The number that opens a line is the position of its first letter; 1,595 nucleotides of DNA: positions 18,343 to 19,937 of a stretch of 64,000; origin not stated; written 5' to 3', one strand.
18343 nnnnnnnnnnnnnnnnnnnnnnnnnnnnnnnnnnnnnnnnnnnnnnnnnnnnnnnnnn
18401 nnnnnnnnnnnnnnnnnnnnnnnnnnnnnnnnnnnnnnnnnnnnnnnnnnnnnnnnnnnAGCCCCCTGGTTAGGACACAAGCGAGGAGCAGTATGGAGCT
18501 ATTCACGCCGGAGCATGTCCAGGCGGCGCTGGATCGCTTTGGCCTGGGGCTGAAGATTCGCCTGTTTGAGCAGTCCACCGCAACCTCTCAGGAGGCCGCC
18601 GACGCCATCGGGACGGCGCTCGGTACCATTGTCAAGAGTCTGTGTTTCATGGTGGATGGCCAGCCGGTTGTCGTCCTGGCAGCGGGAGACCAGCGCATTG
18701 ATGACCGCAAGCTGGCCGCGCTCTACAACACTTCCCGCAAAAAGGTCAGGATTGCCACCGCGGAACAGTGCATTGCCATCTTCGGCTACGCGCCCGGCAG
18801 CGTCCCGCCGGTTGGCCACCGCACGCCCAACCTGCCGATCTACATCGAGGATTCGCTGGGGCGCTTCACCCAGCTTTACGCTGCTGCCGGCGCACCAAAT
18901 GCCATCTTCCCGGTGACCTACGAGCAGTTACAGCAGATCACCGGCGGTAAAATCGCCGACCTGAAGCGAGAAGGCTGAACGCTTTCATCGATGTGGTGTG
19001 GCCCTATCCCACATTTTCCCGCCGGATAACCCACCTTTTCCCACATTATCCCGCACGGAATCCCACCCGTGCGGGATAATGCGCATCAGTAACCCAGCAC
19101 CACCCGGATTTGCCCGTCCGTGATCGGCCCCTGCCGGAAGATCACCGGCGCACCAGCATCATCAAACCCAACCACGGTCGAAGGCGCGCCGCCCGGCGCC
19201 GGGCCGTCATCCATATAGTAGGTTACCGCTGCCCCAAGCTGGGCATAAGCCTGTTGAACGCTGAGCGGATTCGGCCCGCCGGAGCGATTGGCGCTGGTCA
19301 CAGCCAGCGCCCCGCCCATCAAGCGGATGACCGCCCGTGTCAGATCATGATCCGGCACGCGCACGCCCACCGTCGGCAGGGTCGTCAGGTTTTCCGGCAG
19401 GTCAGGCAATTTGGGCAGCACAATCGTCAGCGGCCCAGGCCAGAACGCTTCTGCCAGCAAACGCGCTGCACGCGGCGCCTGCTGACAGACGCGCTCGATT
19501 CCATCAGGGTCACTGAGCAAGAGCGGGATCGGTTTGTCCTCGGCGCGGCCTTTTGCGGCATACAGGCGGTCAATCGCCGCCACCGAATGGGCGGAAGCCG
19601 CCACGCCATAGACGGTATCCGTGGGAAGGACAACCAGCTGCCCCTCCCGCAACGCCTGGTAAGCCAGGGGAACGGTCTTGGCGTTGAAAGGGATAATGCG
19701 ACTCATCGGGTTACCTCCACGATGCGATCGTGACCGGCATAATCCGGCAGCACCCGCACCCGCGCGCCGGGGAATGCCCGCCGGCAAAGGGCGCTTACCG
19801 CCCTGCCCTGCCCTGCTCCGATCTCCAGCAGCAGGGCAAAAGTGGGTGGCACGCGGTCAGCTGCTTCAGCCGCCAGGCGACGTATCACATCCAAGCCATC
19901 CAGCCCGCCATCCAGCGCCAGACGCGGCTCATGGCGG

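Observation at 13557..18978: Four tandem DegV (FakB-like) paralogs between an MBL-fold hydrolase and a YbaK-type deacylase, with no FakA partner in the window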

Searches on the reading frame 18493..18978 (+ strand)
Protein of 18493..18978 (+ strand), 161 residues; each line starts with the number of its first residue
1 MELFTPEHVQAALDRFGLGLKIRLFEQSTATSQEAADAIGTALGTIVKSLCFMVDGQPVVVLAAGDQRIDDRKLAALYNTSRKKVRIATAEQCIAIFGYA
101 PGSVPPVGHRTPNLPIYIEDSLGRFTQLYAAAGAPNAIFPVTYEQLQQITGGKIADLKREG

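Call 3: search_protein_families(library=pfam, proteins=[window:18493-18978:+])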
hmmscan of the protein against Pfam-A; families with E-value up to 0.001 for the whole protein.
window:18493-18978:+ (161 aa): 1 family
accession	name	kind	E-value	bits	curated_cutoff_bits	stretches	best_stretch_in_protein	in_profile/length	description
PF04073.20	tRNA_edit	-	3.1e-25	89.1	25.5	1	28-148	3-122/123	Aminoacyl-tRNA editing domain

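Call 32: search_protein_families(library=ncbifam, proteins=[window:18493-18978:+], max_evalue=0.01)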
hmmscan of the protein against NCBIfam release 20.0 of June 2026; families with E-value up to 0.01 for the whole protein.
window:18493-18978:+ (161 aa): 3 families
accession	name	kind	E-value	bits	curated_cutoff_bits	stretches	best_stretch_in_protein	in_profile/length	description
TIGR00011.1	YbaK_EbsC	equivalog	1.3e-15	57.5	153.25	1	24-157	18-151/152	Cys-tRNA(Pro) deacylase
NF006625.0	PRK09194.1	equivalog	2.1e-08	33.5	558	1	29-137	257-362/559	proline--tRNA ligase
NF007951.0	PRK10670.1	equivalog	0.00036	20.5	243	1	33-159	31-157/159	Cys-tRNA(Pro)/Cys-tRNA(Cys) deacylase YbaK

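Call 34: find_related_loci(query=A2, collection=metagenome_contigs, flank=6000)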
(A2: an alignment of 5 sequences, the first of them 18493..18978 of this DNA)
Query A2 (161 aa) in metagenome_contigs; peptide patterns used: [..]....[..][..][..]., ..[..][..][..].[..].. (x = any residue, [..] = any of these).
266 stretches matched a pattern; 104 encode a relative of the query (tblastn E <= 1e-3); the best 80 are kept; 80 distinct loci.
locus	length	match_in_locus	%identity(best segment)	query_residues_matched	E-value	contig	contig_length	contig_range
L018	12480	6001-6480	91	1-160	4e-96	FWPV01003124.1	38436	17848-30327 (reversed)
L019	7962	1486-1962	81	1-159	1e-85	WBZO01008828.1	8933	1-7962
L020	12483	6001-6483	80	1-161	4e-84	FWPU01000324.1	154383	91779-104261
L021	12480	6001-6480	74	1-160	5e-82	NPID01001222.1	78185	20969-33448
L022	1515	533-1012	74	1-160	3e-83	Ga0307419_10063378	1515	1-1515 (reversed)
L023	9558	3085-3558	79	1-159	2e-77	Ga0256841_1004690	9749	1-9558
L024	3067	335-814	69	1-160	1e-73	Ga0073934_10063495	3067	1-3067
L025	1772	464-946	67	1-161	2e-74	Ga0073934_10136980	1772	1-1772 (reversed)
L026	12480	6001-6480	66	1-160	3e-70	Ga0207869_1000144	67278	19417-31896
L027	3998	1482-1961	68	1-160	3e-68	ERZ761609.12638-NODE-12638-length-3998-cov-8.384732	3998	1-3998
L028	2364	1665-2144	61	1-160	1e-68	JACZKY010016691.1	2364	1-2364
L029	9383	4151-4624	63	1-160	5e-67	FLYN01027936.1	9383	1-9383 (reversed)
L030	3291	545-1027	63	1-161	6e-67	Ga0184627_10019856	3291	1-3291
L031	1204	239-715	63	1-159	1e-70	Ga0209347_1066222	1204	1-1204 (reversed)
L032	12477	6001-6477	63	1-160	1e-65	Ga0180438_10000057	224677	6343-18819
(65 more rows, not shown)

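Call 40: search_solved_structures(query=window:18493-18978:+, max_evalue=0.01, show_alignments=2)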
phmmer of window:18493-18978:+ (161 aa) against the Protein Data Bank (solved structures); distinct sequences matched with E-value up to 0.01: 7.
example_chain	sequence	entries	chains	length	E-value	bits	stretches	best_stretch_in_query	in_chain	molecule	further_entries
2cx5_A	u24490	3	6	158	1.3e-26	96.6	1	7-159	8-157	A PUTATIVE TRANS-EDITING ENZYME | Putative uncharacterized protein TTHA1699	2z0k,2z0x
3ri0_A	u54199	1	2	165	4.1e-25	91.7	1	7-159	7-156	BB_2cx5_001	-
3rij_A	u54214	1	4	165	4.4e-23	85.1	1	7-159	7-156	SC_2cx5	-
1wdv_A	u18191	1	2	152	1.4e-13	54.3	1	10-157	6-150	hypothetical protein APE2540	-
5znj_A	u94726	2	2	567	9.5e-10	41.8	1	28-120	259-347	Proline--tRNA ligase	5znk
2j3l_A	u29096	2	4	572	0.0011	22.2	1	30-118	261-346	PROLYL-TRNA SYNTHETASE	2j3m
2dxa_A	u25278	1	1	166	0.0013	21.9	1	17-159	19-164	Protein ybaK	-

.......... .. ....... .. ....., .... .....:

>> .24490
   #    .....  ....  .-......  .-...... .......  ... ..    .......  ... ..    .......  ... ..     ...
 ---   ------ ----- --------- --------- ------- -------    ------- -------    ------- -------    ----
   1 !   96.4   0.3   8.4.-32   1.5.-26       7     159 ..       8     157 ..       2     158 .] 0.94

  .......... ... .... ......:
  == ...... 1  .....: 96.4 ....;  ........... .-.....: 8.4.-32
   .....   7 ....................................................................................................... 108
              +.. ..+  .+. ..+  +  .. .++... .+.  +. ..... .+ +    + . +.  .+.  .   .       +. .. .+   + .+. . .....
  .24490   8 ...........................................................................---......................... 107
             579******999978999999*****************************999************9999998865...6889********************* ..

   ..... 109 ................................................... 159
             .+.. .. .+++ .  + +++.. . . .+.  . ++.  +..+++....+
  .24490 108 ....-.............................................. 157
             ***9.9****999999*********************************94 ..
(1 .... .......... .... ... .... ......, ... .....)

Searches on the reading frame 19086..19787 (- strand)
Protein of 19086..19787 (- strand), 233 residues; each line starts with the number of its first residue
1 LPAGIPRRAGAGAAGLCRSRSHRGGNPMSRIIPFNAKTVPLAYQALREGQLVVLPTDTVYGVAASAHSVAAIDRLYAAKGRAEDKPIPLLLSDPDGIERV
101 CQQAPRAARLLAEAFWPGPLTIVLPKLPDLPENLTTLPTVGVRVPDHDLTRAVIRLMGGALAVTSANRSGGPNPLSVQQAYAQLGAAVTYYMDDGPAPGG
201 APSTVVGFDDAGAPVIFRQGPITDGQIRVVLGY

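Call 3: search_protein_families(library=pfam, proteins=[window:19086-19787:-])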
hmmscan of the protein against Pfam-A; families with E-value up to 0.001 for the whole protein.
window:19086-19787:- (233 aa): 1 family
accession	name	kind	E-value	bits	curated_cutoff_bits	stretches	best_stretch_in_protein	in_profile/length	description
PF01300.24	Sua5_yciO_yrdC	-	1.9e-50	171.3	25.1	1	44-220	1-178/178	Telomere recombination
